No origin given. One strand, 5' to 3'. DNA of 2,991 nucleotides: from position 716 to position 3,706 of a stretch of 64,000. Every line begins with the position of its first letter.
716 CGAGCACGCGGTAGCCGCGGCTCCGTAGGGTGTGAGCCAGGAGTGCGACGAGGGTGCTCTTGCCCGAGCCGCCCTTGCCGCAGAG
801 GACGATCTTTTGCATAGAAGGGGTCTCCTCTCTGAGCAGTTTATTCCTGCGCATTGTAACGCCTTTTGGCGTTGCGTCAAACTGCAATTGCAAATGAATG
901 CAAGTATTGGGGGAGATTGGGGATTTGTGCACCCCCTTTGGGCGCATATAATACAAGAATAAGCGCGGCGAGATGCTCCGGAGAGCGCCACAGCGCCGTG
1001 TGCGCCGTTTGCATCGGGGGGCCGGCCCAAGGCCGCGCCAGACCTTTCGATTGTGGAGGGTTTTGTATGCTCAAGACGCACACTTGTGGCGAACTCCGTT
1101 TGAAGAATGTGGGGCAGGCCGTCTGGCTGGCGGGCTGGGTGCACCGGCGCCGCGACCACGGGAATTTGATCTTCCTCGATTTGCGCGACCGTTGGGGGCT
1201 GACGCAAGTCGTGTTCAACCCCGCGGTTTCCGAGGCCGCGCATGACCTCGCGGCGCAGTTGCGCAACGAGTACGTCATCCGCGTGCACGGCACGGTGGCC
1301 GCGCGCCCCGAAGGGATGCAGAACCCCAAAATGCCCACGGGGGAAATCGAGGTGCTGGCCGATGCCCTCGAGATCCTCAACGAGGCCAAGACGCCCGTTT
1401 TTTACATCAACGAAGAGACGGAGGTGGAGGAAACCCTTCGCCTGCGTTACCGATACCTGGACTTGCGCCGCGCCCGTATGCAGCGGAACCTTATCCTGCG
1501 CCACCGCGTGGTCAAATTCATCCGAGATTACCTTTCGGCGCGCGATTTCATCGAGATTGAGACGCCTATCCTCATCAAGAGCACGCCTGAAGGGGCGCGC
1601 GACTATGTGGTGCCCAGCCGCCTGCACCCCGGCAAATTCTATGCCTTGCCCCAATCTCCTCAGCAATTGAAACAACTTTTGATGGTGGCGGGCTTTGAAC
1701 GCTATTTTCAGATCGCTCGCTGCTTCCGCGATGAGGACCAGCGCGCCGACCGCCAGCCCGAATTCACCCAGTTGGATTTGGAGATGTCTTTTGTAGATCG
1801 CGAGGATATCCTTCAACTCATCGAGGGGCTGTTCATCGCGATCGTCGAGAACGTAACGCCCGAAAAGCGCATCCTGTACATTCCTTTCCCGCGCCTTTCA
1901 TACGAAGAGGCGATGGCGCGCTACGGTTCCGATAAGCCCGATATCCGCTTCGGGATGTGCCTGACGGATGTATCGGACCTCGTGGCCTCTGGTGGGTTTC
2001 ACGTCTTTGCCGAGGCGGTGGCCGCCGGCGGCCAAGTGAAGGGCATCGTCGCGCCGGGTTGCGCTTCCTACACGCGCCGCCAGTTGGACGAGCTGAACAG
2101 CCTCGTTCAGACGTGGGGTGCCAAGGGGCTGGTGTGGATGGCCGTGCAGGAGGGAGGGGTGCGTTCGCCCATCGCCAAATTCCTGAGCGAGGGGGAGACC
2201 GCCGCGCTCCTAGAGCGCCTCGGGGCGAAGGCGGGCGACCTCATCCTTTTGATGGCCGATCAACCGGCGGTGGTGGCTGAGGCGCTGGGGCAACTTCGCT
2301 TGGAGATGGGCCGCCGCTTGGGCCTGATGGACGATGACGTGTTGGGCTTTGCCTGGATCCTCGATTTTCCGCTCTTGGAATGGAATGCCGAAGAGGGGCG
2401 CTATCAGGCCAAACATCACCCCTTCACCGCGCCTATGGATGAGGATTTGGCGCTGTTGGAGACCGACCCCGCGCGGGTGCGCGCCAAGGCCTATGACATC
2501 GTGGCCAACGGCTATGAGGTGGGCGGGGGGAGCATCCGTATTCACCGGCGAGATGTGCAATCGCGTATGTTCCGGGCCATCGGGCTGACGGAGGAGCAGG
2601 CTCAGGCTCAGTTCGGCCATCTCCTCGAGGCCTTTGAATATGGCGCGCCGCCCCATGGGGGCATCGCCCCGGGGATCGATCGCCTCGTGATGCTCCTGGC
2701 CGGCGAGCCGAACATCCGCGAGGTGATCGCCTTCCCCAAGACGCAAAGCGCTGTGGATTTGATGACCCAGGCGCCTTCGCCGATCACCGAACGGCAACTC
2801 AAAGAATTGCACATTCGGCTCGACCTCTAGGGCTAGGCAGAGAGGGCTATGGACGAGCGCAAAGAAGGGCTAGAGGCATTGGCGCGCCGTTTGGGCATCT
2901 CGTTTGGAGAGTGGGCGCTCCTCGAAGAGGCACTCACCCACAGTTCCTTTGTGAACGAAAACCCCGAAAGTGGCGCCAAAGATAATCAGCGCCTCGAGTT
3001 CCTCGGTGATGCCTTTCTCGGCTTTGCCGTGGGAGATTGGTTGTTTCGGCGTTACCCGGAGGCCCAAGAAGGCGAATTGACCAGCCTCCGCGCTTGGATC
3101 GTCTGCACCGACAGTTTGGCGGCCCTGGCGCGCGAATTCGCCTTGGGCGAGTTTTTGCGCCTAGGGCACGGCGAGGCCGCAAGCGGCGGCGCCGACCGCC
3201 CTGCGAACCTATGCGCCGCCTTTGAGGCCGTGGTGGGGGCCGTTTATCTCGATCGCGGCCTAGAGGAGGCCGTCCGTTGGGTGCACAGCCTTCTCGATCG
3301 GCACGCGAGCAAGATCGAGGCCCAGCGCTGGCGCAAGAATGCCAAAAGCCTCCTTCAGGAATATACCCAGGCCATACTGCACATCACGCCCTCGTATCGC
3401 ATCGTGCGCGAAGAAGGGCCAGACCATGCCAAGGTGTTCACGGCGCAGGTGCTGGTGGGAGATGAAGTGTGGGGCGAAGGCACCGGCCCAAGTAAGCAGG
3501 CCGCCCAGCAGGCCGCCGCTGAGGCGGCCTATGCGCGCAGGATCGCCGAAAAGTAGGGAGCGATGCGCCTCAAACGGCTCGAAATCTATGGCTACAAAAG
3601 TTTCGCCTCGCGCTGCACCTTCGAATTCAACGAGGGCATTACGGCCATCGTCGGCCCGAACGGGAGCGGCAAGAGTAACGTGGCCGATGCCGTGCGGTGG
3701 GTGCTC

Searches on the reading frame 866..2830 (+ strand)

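Call 9: search_protein_families(library=pfam, proteins=[window:866-2830:+])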
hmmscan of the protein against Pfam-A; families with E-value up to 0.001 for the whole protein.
window:866-2830:+ (654 aa): 4 families
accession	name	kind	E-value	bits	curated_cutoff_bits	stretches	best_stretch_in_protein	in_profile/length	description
PF00152.25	tRNA-synt_2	-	6.7e-123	410.1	25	1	189-627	2-308/308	tRNA synthetases class II (D, K and N)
PF02938.19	GAD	-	8e-27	93.8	23.4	1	381-474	1-95/95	GAD domain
PF01336.31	tRNA_anti-codon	-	7.1e-19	68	27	1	86-171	1-75/75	OB-fold nucleic acid binding domain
PF01409.25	tRNA-synt_2d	-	0.00054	20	19.8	0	267-347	91-175/246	tRNA synthetases class II core domain (F)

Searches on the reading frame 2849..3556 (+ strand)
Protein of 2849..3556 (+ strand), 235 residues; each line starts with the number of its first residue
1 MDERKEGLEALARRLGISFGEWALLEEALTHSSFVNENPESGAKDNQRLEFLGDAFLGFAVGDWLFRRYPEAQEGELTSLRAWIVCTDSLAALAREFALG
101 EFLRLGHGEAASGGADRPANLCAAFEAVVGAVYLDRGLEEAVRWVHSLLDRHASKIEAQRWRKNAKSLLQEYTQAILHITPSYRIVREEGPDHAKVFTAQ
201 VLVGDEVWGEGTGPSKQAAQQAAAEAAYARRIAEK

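Call 9: search_protein_families(library=pfam, proteins=[window:2849-3556:+])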
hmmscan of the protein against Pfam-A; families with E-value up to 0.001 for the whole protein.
window:2849-3556:+ (235 aa): 5 families
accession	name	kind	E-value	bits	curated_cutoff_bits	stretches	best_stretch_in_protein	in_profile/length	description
PF14622.11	Ribonucleas_3_3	-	3e-35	121.6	35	1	23-148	3-123/128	Ribonuclease-III-like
PF00636.31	Ribonuclease_3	-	2.1e-23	83.5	27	1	47-137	1-102/102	Ribonuclease III domain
PF00035.32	dsrm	-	1.3e-18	67.8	23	1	165-229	1-64/66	Double-stranded RNA binding motif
PF22935.1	RM44_endonuclase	-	8.9e-05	23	27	1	8-131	6-138/139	Large ribosomal subunit protein mL44, endonuclease domain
PF24995.1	DSRM_2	-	0.00038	21.3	27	1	193-228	41-74/79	dsRNA binding domain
